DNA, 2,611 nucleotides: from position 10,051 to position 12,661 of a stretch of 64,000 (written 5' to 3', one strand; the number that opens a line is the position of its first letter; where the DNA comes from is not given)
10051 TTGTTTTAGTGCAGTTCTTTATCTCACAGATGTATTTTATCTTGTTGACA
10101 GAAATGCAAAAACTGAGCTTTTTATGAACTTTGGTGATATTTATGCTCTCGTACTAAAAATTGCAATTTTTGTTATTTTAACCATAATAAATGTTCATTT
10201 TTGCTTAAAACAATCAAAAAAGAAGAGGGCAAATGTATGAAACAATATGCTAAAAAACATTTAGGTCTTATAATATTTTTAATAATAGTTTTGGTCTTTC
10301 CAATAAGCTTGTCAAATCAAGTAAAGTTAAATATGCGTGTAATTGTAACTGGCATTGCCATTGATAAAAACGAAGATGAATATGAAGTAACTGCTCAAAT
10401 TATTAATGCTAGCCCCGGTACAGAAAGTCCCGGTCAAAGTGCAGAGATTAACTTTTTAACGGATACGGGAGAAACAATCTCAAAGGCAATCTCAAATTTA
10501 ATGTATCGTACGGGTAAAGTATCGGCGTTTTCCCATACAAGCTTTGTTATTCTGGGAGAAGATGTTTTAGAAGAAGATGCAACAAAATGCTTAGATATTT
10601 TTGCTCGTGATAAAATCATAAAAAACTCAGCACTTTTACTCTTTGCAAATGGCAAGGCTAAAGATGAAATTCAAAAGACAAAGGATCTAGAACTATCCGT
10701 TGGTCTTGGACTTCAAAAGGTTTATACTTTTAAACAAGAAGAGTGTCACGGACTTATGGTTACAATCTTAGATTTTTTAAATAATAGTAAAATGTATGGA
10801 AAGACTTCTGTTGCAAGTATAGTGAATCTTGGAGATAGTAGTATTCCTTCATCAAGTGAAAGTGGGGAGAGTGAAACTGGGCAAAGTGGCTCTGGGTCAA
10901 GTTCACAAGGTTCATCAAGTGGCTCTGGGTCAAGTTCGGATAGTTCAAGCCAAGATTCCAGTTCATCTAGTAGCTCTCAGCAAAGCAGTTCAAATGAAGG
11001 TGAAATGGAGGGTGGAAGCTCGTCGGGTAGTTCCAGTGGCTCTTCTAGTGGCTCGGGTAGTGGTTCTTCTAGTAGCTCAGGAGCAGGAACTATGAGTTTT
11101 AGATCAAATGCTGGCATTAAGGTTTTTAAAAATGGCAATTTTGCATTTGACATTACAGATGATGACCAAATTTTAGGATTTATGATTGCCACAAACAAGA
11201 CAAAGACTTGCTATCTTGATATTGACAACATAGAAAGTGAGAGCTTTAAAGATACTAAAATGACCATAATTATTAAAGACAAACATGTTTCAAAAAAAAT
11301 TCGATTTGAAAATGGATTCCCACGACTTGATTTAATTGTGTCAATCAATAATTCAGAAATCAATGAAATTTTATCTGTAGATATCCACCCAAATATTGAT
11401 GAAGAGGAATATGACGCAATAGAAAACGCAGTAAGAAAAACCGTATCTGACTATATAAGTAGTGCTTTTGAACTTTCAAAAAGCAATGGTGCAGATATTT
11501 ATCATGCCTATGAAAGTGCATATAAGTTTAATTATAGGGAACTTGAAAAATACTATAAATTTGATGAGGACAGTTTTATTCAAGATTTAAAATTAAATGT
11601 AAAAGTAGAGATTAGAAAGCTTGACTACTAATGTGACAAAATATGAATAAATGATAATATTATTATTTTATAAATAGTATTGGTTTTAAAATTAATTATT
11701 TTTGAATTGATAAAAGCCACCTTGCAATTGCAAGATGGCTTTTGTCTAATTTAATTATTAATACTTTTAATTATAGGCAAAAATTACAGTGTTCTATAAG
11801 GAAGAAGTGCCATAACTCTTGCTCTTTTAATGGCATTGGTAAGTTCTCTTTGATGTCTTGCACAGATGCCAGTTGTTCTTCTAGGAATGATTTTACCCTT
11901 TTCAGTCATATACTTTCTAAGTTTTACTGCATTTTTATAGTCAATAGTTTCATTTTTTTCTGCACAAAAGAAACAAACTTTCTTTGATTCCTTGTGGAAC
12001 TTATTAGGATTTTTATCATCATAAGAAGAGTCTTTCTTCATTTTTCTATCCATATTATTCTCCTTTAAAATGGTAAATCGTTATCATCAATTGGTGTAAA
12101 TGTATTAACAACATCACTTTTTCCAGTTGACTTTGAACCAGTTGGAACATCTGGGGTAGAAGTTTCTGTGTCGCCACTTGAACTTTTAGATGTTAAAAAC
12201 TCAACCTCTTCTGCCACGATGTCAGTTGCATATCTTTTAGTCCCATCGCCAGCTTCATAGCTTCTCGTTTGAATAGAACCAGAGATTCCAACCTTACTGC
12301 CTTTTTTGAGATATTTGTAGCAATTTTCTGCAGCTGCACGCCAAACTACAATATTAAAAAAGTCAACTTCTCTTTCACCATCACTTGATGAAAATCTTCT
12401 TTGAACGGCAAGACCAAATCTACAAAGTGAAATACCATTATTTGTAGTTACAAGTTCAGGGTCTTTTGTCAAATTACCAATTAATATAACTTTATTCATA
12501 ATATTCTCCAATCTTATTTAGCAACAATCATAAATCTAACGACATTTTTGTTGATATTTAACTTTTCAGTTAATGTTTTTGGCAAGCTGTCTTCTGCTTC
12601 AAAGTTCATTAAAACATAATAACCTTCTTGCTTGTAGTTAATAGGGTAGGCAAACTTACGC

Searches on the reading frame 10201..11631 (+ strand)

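Call 50: search_protein_families(library=pfam, proteins=[window:10201-11631:+], max_evalue=0.00001)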
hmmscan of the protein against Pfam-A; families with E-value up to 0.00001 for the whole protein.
window:10201-11631:+ (476 aa): 2 families
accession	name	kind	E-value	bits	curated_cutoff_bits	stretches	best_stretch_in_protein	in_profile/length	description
PF25198.1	Spore_GerAC_N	-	1.5e-28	100.2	27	1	40-208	2-174/176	Spore germination protein N-terminal domain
PF05504.16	Spore_GerAC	-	5.8e-11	43.2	23.6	1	305-471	2-161/167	Spore germination B3/ GerAC like, C-terminal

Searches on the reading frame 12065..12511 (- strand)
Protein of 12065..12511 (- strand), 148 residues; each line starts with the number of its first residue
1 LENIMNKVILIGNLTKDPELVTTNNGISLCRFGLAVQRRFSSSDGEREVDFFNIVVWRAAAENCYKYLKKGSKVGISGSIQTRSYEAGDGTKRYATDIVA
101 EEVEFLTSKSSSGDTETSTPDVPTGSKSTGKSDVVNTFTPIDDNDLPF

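Call 50: search_protein_families(library=pfam, proteins=[window:12065-12511:-], max_evalue=0.00001)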
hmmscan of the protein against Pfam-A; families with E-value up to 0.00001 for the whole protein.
window:12065-12511:- (148 aa): 1 family
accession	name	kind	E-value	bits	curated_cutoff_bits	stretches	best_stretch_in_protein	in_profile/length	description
PF00436.31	SSB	-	7.9e-36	122.7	26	1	5-106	1-104/104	Single-strand binding protein family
